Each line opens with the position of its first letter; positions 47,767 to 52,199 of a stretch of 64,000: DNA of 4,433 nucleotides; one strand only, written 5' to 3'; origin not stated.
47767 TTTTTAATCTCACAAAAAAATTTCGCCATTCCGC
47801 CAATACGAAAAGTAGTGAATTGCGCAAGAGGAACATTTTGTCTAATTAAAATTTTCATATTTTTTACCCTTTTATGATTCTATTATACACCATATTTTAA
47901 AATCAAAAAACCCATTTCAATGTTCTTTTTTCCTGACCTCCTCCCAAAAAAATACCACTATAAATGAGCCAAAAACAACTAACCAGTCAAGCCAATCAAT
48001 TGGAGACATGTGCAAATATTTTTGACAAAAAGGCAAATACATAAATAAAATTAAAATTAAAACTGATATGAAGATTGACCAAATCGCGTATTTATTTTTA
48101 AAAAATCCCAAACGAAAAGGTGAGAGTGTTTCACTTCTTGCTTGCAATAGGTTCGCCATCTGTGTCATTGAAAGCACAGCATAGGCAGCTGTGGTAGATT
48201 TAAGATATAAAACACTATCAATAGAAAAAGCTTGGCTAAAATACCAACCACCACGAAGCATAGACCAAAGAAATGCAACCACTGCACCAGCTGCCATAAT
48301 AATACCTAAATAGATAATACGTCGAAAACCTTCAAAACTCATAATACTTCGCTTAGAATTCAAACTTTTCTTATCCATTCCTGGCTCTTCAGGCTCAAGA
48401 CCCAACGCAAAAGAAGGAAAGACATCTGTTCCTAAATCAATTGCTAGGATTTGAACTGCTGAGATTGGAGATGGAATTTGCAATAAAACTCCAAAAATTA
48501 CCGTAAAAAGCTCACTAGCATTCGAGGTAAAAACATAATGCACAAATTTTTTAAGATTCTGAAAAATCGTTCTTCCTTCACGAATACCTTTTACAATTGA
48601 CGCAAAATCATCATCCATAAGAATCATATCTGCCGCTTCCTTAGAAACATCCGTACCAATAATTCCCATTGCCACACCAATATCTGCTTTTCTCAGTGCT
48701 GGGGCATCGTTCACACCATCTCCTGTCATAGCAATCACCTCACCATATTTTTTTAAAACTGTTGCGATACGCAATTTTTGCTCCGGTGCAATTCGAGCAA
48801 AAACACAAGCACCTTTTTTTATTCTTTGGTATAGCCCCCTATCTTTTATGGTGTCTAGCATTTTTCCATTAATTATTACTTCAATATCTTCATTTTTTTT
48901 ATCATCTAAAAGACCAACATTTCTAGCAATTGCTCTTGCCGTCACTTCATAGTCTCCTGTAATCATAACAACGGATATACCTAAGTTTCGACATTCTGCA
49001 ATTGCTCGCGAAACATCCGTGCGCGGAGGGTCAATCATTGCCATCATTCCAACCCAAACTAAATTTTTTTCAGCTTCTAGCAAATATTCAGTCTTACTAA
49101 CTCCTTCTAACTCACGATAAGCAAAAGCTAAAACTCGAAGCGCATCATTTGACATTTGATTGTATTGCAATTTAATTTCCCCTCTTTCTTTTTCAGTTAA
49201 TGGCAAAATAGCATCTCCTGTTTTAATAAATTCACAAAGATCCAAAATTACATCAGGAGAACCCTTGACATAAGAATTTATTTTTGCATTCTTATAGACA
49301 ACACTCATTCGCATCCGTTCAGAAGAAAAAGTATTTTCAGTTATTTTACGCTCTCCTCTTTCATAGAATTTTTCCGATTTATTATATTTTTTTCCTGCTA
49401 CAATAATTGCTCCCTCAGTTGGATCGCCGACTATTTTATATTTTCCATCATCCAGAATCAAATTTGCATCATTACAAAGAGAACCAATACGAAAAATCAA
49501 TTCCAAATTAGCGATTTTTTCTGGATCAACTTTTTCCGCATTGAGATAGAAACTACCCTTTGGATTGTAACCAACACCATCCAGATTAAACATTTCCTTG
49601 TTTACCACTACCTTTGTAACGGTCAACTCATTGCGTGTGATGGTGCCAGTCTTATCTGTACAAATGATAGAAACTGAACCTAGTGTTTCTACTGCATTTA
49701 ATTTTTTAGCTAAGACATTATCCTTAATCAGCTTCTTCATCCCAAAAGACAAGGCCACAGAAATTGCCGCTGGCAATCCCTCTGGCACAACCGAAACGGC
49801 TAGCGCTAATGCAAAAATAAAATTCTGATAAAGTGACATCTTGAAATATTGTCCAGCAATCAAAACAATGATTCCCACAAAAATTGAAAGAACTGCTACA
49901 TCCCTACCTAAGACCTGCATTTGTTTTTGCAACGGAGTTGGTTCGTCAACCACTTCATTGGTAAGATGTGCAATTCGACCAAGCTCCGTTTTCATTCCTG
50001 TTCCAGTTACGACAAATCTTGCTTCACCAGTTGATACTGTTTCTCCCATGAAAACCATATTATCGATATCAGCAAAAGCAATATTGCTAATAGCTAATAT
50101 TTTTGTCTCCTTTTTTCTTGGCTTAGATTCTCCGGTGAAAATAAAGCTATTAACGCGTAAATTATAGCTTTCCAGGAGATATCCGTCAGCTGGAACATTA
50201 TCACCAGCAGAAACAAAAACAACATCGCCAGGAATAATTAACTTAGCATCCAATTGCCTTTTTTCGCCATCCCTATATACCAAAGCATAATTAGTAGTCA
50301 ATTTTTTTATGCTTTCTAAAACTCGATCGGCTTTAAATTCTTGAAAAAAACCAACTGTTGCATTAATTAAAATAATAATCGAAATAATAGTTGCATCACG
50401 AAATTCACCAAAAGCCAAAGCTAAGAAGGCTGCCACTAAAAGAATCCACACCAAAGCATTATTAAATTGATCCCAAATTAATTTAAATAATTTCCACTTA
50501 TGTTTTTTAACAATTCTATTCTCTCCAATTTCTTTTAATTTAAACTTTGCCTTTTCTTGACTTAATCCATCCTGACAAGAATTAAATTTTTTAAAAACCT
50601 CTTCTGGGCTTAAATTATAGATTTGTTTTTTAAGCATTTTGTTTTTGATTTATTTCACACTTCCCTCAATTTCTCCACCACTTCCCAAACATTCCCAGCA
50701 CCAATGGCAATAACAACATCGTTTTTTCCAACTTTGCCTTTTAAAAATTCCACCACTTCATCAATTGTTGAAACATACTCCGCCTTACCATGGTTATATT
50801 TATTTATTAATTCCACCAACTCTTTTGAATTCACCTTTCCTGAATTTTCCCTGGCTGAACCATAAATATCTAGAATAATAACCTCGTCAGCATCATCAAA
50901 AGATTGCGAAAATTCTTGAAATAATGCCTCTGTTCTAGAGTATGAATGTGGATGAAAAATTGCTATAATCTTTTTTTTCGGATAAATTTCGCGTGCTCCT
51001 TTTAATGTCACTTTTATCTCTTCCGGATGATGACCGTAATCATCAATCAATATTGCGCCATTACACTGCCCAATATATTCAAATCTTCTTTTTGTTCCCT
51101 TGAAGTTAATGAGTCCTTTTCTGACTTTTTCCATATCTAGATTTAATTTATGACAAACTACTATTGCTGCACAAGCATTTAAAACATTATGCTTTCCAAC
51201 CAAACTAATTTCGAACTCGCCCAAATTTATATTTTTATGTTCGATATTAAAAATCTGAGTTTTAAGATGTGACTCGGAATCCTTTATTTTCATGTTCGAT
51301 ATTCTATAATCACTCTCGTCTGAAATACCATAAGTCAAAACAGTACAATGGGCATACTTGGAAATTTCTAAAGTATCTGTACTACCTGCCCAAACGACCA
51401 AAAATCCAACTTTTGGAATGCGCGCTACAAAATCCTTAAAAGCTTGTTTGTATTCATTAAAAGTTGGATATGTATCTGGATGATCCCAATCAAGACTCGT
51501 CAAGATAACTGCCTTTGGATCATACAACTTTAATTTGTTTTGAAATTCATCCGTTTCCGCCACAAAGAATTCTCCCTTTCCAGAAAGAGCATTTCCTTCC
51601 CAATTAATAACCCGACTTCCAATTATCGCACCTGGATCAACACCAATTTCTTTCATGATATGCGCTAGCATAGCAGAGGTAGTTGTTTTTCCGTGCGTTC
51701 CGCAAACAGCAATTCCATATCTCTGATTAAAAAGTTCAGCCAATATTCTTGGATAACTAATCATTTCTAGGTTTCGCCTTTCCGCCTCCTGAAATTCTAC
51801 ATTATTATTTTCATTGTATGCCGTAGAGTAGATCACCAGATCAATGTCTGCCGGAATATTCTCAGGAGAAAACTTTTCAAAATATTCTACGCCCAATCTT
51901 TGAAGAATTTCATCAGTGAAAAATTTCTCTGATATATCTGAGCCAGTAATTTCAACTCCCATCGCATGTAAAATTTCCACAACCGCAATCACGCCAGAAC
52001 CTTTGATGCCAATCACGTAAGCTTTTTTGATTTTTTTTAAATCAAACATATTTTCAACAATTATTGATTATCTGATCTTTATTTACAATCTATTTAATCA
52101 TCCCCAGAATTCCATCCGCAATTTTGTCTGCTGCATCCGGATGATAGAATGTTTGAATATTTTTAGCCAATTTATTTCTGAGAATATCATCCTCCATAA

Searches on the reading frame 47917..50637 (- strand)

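Call 68: search_protein_families(library=pfam, proteins=[window:47917-50637:-], max_evalue=0.00001)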
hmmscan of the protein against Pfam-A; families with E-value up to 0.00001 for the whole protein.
window:47917-50637:- (906 aa): 5 families
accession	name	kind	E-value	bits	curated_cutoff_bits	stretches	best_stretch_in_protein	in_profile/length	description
PF00122.25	E1-E2_ATPase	-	4.8e-46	157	28.1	1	113-305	2-180/181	E1-E2 ATPase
PF00689.26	Cation_ATPase_C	-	8e-41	140.2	27.3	1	722-903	1-173/175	Cation transporting ATPase, C-terminus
PF13246.12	Cation_ATPase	-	5.5e-17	62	21.7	1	387-471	2-91/91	Cation transport ATPase (P-type)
PF00702.32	Hydrolase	-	1.7e-16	61.6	26.4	1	516-652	81-191/191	haloacid dehalogenase-like hydrolase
PF00690.31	Cation_ATPase_N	-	6.9e-16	58.1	20.4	1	7-72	2-68/69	Cation transporter/ATPase, N-terminus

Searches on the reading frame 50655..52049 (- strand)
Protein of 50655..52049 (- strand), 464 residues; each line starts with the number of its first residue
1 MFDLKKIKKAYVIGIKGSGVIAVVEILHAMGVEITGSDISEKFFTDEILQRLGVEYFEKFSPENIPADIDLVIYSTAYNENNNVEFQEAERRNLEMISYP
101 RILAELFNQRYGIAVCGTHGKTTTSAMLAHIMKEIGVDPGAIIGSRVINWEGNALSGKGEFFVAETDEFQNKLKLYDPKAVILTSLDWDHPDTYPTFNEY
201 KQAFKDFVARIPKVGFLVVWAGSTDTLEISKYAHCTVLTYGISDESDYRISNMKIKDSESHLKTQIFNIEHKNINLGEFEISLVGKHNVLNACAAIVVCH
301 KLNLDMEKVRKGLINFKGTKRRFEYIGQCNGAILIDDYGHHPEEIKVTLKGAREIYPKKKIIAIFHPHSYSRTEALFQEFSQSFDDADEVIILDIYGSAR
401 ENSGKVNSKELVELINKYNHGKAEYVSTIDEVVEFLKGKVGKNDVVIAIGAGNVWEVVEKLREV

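Call 68: search_protein_families(library=pfam, proteins=[window:50655-52049:-], max_evalue=0.00001)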
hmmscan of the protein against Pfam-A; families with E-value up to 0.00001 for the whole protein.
window:50655-52049:- (464 aa): 3 families
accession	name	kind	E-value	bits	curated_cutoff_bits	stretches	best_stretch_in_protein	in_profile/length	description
PF08245.18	Mur_ligase_M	-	3.4e-27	96.1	24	1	115-298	1-199/200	Mur ligase middle domain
PF02875.26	Mur_ligase_C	-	2.8e-22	80.3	28.4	1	321-452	1-127/127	Mur ligase, glutamate ligase domain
PF01225.30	Mur_ligase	-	1.3e-15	58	21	1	11-111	3-95/95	Mur ligase family, catalytic domain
